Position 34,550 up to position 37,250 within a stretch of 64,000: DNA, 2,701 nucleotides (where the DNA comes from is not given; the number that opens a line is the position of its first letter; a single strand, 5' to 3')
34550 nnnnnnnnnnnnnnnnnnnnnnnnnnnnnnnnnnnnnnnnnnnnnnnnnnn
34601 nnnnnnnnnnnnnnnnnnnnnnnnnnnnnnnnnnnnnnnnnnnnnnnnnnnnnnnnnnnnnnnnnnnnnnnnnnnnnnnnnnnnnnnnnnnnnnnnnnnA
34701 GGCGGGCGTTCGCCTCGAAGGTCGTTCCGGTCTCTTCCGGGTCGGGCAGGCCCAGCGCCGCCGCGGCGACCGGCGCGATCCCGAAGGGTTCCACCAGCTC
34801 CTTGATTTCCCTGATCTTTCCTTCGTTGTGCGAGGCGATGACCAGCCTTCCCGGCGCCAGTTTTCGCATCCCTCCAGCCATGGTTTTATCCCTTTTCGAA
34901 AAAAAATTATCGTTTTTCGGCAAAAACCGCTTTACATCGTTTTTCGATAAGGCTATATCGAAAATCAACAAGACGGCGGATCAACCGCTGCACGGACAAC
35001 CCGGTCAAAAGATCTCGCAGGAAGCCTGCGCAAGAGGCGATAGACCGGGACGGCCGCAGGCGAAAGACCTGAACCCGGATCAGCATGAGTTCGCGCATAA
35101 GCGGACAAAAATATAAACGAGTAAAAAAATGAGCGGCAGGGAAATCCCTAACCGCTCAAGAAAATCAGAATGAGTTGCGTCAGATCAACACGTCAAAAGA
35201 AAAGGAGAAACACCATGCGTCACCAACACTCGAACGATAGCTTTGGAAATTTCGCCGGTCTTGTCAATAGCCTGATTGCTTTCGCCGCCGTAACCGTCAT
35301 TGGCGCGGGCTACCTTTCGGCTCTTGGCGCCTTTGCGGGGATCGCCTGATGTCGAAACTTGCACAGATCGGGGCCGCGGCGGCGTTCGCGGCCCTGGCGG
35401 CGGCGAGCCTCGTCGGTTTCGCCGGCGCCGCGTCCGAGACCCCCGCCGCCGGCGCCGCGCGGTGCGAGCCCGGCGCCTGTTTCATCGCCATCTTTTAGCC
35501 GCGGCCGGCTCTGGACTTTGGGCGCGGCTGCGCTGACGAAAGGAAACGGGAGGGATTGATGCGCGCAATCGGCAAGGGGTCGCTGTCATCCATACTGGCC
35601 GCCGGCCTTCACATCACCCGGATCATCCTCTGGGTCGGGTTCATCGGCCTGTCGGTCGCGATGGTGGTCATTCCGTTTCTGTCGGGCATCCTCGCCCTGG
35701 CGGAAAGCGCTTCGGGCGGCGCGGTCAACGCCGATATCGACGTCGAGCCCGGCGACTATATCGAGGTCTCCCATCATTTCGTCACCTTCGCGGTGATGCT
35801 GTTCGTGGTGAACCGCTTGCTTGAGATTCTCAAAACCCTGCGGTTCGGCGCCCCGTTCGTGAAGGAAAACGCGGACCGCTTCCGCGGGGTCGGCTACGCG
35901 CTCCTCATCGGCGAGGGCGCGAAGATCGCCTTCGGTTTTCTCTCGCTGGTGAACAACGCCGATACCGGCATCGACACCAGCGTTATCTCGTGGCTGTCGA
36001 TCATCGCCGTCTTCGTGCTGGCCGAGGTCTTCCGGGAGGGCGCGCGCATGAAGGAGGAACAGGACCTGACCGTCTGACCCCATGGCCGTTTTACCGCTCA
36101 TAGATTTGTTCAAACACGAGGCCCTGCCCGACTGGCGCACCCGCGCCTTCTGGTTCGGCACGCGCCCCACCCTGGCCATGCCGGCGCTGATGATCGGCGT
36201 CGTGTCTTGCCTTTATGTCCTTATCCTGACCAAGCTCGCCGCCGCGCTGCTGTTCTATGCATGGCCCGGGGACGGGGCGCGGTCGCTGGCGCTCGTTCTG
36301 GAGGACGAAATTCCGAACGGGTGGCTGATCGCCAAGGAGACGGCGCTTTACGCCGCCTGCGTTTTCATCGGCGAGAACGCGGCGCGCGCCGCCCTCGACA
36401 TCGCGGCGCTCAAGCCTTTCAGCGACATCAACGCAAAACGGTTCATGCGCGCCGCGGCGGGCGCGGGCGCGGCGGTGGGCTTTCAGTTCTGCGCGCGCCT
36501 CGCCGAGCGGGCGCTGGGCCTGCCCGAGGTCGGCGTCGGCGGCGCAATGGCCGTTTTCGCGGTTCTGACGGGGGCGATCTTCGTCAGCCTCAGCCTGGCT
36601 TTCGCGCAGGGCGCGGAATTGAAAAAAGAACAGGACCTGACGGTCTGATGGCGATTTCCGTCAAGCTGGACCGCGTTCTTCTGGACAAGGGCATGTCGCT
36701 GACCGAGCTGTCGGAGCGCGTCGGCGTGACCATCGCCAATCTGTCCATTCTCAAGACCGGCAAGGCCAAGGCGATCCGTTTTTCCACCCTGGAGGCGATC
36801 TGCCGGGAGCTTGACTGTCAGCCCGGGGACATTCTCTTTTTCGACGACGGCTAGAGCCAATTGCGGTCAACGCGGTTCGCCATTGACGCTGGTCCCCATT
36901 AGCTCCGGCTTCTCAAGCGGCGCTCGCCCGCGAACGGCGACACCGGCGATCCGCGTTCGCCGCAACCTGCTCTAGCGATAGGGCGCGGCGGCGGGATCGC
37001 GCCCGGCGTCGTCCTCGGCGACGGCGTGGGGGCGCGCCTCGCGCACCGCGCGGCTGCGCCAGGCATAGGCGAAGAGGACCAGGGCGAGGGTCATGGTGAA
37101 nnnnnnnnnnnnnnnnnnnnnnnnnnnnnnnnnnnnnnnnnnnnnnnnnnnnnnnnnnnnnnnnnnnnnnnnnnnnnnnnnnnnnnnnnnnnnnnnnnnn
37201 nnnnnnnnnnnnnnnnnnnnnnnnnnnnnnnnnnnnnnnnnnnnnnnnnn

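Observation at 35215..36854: Two unannotated microproteins head a double-DUF2975/XRE operon: candidate peptide-sensing membrane system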

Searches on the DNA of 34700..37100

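Call 18: search_rna_families(source=window, start=34700, end=37100, threshold=evalue, max_evalue=1)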
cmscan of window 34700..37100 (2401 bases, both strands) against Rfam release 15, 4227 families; matches with E-value up to 1: 0.
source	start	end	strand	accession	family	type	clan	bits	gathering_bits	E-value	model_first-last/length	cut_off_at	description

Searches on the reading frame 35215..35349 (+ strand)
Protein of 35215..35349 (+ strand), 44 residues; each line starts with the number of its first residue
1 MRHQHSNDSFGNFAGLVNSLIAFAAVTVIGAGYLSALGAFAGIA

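Call 3: search_protein_families(library=pfam, proteins=[window:35215-35349:+], max_evalue=1)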
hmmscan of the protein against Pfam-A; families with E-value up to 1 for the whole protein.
window:35215-35349:+ (44 aa): 1 family
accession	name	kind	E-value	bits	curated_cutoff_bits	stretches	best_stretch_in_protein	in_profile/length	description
PF11346.13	DUF3149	-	0.029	14.4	23.2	1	10-35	5-29/40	Protein of unknown function (DUF3149)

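Call 4: search_protein_families(library=ncbifam, proteins=[window:35215-35349:+], max_evalue=1)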
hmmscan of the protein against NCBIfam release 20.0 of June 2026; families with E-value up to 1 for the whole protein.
window:35215-35349:+ (44 aa): 0 families

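Call 30: find_homologous_proteins(query=A2, max_evalue=0.01)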
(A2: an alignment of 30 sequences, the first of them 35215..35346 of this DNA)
Query A2 (30 sequences) (44 aa, profile of the alignment): 91 proteins with E <= 0.01 among 329 candidates.
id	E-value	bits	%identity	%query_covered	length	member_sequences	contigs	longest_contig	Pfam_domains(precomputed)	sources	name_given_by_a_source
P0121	8.5e-18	82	45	100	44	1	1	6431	-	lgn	-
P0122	1.9e-17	81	48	100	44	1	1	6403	-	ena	-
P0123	2.4e-17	80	45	100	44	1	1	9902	-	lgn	-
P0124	3.1e-17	80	45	100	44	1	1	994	-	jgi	-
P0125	4.3e-17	79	50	100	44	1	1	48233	-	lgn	-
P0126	4.6e-17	79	48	100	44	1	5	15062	-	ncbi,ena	-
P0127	8.2e-17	79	45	100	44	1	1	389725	-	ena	-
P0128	1.2e-16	78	48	100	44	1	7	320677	-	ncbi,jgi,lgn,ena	jgi:hypothetical protein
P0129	2.1e-16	77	48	100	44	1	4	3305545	-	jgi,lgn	-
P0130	2.3e-16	77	48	100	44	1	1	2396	-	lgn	-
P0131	4.1e-16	76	55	100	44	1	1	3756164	-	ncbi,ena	ncbi:hypothetical protein [Hyphococcus sp.]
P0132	4.4e-16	76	45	100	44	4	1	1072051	-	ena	-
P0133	5.0e-16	76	45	100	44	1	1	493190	-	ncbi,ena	-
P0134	6.9e-16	76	43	100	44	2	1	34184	-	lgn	-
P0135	1.3e-15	75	45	100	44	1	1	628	-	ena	-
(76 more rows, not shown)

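Call 40: search_protein_representatives(alignment_id=A4)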
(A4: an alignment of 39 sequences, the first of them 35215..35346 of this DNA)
Query: 39 sequences, 44 profile positions. Proteins with E-value up to 0.001 (for the whole library): 45; up to 1e-10: 22; up to 1e-30: 0. The best 45 are listed.
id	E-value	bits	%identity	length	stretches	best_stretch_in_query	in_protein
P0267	4.5e-17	77.7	-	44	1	1-44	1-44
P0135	2.1e-16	75.6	-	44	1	1-44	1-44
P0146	2.2e-16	75.5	-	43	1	1-41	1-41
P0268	1.7e-15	72.7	-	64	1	1-44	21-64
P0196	2.7e-15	72.0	-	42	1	1-41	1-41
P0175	5.5e-15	71.0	-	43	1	1-44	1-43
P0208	1.0e-14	70.2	-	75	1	1-43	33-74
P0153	1.6e-14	69.5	-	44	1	1-44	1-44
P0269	2.2e-14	69.1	-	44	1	1-43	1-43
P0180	3.2e-14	68.6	-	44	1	1-44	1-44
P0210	3.9e-14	68.3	-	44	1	1-44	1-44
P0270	6.5e-14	67.6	-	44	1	1-44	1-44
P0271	9.8e-14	67.0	-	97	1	1-41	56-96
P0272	2.7e-13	65.6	-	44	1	1-44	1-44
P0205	1.3e-12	63.4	-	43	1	1-44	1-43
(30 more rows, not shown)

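Call 45: search_protein_families(library=padloc, proteins=[window:35215-35346:+], max_evalue=0.01)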
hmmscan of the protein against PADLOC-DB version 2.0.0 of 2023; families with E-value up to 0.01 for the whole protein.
window:35215-35346:+ (44 aa): 0 families

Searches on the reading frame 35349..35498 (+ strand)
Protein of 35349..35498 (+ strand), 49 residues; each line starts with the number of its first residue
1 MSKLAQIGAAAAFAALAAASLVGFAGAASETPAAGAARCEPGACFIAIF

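Call 3: search_protein_families(library=pfam, proteins=[window:35349-35498:+], max_evalue=1)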
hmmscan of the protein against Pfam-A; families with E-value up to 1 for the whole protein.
window:35349-35498:+ (49 aa): 0 families

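Call 4: search_protein_families(library=ncbifam, proteins=[window:35349-35498:+], max_evalue=1)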
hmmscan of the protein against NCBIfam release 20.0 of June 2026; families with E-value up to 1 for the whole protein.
window:35349-35498:+ (49 aa): 0 families

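Call 31: find_homologous_proteins(query=A3, max_evalue=0.01)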
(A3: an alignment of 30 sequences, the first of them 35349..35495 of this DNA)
Query A3 (30 sequences) (49 aa, profile of the alignment): 55 proteins with E <= 0.01 among 8000 candidates.
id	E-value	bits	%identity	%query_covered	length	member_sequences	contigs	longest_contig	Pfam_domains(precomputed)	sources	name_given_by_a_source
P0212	5.9e-11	60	35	100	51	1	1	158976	-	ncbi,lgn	ncbi:MAG: hypothetical protein AAGA09_05070 [Pseudomonadota bacterium]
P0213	1.2e-10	59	-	-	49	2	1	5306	-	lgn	-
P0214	1.7e-10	59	35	39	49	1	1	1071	-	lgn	-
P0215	2.8e-10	58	-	-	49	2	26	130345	-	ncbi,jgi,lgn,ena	-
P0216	5.2e-10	57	-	-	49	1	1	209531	-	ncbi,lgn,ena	-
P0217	5.3e-10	57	-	-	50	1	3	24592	-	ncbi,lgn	-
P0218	1.1e-9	56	-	-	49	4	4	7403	-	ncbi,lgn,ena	-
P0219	1.6e-9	56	-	-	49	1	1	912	-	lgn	-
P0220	2.8e-9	55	-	-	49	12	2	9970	-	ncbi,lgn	-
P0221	3.0e-9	55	-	-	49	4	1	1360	-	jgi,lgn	-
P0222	3.6e-9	55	-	-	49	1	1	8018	-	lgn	-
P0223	4.6e-9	54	-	-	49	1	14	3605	-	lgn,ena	-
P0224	4.7e-9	54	-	-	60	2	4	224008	-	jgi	jgi:hypothetical protein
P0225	5.4e-9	54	-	-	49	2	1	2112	-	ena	-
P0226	6.0e-9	54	-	-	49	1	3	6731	-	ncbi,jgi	jgi:hypothetical protein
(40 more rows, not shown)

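Call 45: search_protein_families(library=padloc, proteins=[window:35349-35495:+], max_evalue=0.01)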
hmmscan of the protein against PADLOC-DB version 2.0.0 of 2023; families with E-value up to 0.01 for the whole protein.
window:35349-35495:+ (49 aa): 0 families
